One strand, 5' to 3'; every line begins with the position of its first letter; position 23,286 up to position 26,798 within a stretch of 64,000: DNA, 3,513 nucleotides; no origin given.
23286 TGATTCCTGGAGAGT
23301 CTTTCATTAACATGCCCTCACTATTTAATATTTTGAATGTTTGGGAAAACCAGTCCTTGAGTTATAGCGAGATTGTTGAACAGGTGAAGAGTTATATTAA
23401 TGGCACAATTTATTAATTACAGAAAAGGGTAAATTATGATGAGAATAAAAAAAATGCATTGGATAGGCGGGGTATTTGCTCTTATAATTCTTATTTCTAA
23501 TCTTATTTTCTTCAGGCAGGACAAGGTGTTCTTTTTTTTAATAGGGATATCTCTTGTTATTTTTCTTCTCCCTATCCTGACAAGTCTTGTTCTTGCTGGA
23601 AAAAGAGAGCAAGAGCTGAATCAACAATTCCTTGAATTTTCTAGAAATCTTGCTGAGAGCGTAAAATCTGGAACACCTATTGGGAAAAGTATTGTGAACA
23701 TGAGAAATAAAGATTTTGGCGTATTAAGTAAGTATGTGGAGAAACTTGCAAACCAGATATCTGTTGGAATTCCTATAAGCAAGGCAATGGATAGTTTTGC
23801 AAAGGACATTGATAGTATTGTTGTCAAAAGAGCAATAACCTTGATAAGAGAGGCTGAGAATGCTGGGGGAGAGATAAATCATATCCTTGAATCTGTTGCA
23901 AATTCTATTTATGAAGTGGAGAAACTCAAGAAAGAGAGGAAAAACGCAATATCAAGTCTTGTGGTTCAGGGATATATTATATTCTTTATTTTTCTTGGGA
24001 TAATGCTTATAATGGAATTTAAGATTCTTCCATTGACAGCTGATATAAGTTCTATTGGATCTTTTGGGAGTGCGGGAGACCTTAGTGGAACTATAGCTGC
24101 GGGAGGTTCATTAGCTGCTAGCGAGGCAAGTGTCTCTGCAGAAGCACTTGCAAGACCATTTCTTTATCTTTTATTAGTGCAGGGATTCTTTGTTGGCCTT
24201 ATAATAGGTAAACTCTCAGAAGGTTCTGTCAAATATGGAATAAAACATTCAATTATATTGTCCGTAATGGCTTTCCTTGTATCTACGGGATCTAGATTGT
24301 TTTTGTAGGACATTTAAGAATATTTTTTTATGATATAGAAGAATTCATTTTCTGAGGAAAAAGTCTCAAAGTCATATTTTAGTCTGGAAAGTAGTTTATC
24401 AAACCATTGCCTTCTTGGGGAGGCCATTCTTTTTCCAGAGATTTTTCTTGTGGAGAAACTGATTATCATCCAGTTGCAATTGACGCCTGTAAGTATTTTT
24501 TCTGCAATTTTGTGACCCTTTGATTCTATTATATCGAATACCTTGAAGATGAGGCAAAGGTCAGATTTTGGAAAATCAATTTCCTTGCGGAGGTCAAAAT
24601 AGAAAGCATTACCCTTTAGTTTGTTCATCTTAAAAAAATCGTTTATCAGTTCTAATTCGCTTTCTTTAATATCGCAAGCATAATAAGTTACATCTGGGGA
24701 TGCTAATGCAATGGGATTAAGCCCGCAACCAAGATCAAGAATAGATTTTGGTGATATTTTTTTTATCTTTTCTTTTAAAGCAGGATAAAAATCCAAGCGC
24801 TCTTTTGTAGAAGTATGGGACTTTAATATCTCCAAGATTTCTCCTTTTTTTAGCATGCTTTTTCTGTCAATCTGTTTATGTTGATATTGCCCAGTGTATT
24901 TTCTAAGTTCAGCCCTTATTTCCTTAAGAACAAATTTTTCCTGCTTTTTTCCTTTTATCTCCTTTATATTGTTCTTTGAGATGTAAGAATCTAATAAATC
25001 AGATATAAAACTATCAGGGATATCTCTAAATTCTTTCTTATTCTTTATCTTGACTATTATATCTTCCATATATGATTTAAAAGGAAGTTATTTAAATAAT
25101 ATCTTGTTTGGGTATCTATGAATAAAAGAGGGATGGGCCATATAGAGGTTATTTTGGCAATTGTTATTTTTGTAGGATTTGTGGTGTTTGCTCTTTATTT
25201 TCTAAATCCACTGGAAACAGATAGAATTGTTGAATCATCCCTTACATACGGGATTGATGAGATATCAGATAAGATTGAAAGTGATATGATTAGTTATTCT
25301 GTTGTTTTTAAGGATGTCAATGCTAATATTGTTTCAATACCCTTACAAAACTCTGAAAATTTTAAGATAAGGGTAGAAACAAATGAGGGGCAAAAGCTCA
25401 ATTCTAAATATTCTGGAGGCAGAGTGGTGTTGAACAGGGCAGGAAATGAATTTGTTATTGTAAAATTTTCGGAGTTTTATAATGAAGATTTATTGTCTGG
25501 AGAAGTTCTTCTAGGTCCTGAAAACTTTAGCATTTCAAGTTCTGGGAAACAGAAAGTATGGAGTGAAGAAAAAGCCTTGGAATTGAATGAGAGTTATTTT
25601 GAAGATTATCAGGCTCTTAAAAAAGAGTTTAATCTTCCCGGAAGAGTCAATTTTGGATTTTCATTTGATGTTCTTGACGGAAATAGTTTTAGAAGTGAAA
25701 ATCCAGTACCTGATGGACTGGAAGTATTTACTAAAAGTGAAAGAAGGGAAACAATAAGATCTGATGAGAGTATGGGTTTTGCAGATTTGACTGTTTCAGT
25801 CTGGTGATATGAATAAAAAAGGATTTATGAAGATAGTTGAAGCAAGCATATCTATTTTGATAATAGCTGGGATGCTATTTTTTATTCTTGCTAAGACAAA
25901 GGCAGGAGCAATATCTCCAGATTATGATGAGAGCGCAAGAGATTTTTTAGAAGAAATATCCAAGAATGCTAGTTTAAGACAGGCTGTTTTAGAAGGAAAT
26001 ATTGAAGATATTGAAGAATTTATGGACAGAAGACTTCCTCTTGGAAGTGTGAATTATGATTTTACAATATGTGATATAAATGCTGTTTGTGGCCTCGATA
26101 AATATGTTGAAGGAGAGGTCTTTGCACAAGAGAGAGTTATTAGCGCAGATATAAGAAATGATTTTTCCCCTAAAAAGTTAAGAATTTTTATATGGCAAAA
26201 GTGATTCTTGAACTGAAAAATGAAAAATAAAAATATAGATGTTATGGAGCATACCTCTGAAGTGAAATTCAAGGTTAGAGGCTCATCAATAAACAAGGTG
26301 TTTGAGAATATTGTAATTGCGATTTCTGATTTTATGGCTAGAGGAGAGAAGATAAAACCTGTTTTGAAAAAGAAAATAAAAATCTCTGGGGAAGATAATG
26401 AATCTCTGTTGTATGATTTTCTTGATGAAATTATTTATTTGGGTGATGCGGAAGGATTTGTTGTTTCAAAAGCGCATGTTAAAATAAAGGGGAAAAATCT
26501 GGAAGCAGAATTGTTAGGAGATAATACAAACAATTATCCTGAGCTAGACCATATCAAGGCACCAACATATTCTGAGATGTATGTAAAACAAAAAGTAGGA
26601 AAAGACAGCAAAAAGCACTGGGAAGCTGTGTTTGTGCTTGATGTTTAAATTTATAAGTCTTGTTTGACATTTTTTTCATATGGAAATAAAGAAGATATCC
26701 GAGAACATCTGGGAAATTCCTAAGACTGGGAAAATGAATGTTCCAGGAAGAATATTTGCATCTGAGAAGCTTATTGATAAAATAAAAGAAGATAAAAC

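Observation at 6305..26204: ~20 kb type IV pilus-like island that embeds giant adhesin/protease genes between its two platform genes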

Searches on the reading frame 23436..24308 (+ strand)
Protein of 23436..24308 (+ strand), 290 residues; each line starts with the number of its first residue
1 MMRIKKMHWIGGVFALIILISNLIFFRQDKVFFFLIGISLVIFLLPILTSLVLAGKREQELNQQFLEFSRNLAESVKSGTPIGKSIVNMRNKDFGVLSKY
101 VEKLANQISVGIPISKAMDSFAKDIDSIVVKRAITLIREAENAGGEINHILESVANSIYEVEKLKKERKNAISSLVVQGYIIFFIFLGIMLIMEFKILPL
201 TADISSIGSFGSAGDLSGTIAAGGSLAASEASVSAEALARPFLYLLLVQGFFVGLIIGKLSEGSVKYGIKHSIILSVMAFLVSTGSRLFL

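Call 6: search_protein_families(library=pfam, proteins=[window:23436-24308:+], max_evalue=0.1)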
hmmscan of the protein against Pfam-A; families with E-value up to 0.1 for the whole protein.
window:23436-24308:+ (290 aa): 1 family
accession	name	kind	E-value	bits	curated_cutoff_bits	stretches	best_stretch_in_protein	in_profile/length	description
PF00482.28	T2SSF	-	5.9e-16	59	25.2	1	68-193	1-123/125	Type II secretion system (T2SS), protein F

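Call 15: find_encoding_contigs(protein=window:23436-24308:+, flank=10000, max_places=6)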
Protein window:23436-24308:+ (290 aa): 2 contigs read that carry it; 1 place shown.
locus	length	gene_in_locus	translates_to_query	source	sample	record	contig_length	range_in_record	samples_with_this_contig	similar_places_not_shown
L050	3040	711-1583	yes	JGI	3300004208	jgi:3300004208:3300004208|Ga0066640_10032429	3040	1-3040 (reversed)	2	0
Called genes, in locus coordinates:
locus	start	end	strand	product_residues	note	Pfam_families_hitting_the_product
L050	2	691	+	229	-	?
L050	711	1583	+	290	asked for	PF00482:T2SSF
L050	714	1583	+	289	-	PF00482:T2SSF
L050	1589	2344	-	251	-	PF07091:FmrO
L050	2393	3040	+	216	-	?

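Call 35: search_protein_families(library=ncbifam, proteins=[window:23436-24308:+], max_evalue=0.1)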
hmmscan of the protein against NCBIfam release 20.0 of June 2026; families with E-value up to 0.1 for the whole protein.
window:23436-24308:+ (290 aa): 8 families
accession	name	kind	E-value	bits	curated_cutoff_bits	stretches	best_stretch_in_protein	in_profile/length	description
NF004704.2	PRK06041.1-2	equivalog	6.8e-15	54.7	550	1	2-284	264-544/555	archaellar assembly protein ArlJ/FlaJ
NF004705.1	PRK06041.1-3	equivalog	8.9e-13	48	400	1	13-204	197-385/465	archaellar assembly protein ArlJ/FlaJ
NF004703.2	PRK06041.1-1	equivalog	5.6e-08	31.6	570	1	5-218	228-439/525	archaellar assembly protein ArlJ/FlaJ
NF046075.1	UpsF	equivalog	1.2e-06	27.6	400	1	13-198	264-435/484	membrane pilin protein UpsF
TIGR02120.1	GspF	equivalog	3.2e-05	23.4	424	1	62-173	62-169/401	type II secretion system inner membrane protein GspF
NF007861.0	PRK10573.1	equivalog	0.0028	16.8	401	1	57-201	53-189/401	protein transport protein HofC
NF052606.1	T4PiliAsmPilCMyx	equivalog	0.0029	16.5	700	1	63-200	80-209/419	type IV pilus assembly protein PilC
NF047826.1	T3SSXpsF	equivalog_domain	0.0092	14.8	650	1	62-190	65-186/405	type II secretion system protein XpsF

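Call 82: find_related_loci(query=window:23436-24308:+, collection=metagenome_contigs, flank=10000)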
Query window:23436-24308:+ (290 aa) in metagenome_contigs; peptide patterns used: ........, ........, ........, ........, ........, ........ (x = any residue, [..] = any of these).
345 stretches matched a pattern; 80 encode a relative of the query (tblastn E <= 1e-3); 80 distinct loci.
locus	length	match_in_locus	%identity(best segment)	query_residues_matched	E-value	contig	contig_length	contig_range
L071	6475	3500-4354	63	2-288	1e-105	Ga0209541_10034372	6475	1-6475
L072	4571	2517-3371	63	2-288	5e-106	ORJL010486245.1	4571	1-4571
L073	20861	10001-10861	58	2-290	5e-104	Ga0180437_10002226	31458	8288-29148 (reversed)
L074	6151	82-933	61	2-288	2e-104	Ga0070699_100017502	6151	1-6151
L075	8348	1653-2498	63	2-290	8e-104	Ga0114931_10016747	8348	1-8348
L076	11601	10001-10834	57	2-290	3e-103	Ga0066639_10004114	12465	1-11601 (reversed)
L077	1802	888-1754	61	2-290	2e-109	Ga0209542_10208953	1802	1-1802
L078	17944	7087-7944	58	2-290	4e-102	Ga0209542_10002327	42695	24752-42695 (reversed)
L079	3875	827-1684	61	2-290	5e-102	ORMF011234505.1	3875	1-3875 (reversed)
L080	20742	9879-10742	60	1-290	8e-100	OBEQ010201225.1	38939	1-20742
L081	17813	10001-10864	60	1-290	8e-100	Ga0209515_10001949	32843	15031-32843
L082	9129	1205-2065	60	2-290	2e-98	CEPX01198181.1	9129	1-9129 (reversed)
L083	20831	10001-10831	60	2-288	2e-98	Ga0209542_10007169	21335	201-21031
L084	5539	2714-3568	59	1-287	6e-98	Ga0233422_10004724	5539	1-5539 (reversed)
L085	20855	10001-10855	60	2-290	5e-98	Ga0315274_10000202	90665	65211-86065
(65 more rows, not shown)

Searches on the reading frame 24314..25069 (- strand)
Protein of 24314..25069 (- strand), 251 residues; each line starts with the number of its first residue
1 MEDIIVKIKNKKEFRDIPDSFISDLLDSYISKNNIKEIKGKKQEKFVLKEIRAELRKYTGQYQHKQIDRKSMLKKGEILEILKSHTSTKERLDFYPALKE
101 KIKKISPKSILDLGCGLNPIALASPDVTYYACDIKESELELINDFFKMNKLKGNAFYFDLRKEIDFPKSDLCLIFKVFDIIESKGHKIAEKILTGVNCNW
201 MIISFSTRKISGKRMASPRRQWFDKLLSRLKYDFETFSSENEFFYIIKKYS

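Call 6: search_protein_families(library=pfam, proteins=[window:24314-25069:-], max_evalue=0.1)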
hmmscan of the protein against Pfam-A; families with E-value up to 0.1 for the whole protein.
window:24314-25069:- (251 aa): 4 families
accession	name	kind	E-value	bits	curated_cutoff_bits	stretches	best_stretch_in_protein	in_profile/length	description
PF07091.17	FmrO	-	8.4e-18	65.2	27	1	78-238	77-246/255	Ribosomal RNA methyltransferase (FmrO)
PF05175.20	MTS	-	0.0015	18.6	23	1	98-171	23-101/170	Methyltransferase small domain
PF10553.14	MSV199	-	0.018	15.7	22.4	1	53-111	38-94/132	MSV199 domain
PF18728.6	HEPN_AbiV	-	0.062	13.9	27.1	0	41-163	56-128/155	AbiV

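Call 65: search_protein_families(library=ncbifam, proteins=[window:24314-25069:-], max_evalue=0.01)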
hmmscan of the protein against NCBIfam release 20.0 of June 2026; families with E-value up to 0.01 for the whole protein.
window:24314-25069:- (251 aa): 10 families
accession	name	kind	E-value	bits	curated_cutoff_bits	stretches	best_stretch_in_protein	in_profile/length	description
NF000466.2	16S_rRNA_Rmt_gen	equivalog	5.2e-36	124.3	250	1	38-248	29-254/254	Rmt family 16S rRNA (guanine(1405)-N(7))-methyltransferase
NF033209.1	16S_rRNA_Rmt_B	exception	7.5e-18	64.9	525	1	39-249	33-249/251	RmtB family 16S rRNA (guanine(1405)-N(7))-methyltransferase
NF000116.1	16S_rRNA_Rmt_H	exception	1.1e-17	64.5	500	1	37-228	31-228/252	RmtH family 16S rRNA (guanine(1405)-N(7))-methyltransferase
NF000114.1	16S_rRNA_Rmt_G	exception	1.4e-16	60.8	500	1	5-249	6-247/264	RmtG family 16S rRNA (guanine(1405)-N(7))-methyltransferase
NF000007.1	16S_rRNA_Rmt_D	exception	4.1e-16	59.1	500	1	41-249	33-246/247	RmtD family 16S rRNA (guanine(1405)-N(7))-methyltransferase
NF000069.1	16S_rRNA_Rmt_E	exception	3.4e-15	56.1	525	1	78-249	85-264/273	RmtE family 16S rRNA (guanine(1405)-N(7))-methyltransferase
NF000113.1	16S_rRNA_Rmt_F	exception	1.1e-14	54.6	500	1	79-248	83-257/259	RmtF family 16S rRNA (guanine(1405)-N(7))-methyltransferase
NF000150.1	16S_rRNA_Rmt_C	exception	2e-10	40.3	550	1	35-215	61-243/281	RmtC family 16S rRNA (guanine(1405)-N(7))-methyltransferase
NF008992.0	PRK12335.1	equivalog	0.0017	17.6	303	1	98-163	114-181/289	SAM-dependent methyltransferase TehB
NF041255.1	mycofact_MftM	equivalog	0.0046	16.3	200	1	93-145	126-180/289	mycofactocin oligosaccharide methyltransferase MftM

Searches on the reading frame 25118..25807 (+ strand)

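Call 5: search_protein_families(library=pfam, proteins=[window:25118-25807:+], max_evalue=0.1)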
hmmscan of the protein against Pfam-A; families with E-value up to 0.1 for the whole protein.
window:25118-25807:+ (229 aa): 1 family
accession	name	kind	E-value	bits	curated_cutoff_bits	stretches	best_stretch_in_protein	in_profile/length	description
PF16982.10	Flp1_like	-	0.0029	17.5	33.5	1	3-23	6-26/49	Putative Flagellin, Flp1-like, domain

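Call 35: search_protein_families(library=ncbifam, proteins=[window:25118-25807:+], max_evalue=0.1)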
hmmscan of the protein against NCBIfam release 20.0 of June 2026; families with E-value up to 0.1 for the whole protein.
window:25118-25807:+ (229 aa): 2 families
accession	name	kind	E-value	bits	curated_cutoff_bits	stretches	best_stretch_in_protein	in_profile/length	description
NF033926.0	msp_porin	subfamily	0.047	12.6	200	1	9-89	3-76/522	major outer sheath protein Msp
NF047981.1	RC1041_fam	subfamily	0.093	12.5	90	0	12-33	26-47/57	RC1041 family protein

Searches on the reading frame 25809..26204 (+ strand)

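Call 5: search_protein_families(library=pfam, proteins=[window:25809-26204:+], max_evalue=0.1)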
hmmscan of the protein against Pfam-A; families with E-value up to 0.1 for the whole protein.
window:25809-26204:+ (131 aa): 1 family
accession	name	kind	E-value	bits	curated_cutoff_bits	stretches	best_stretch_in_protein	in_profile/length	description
PF02762.20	Cbl_N3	-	0.017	15.4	25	1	21-68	26-73/86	CBL proto-oncogene N-terminus, SH2-like domain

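Call 35: search_protein_families(library=ncbifam, proteins=[window:25809-26204:+], max_evalue=0.1)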
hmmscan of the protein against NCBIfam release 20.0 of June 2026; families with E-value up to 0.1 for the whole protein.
window:25809-26204:+ (131 aa): 0 families

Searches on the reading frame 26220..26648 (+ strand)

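Call 6: search_protein_families(library=pfam, proteins=[window:26220-26648:+], max_evalue=0.1)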
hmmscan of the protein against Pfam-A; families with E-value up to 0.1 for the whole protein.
window:26220-26648:+ (142 aa): 3 families
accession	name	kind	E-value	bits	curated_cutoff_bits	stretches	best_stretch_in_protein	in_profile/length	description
PF01951.21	Archease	-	1e-29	104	25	1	8-142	3-136/136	Archease protein family (MTH1598/TM1083)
PF14573.12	PP-binding_2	-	0.082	13.6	32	0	22-79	6-60/96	Acyl-carrier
PF05965.19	FYRC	-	0.096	13.3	21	0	12-59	9-54/84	F/Y rich C-terminus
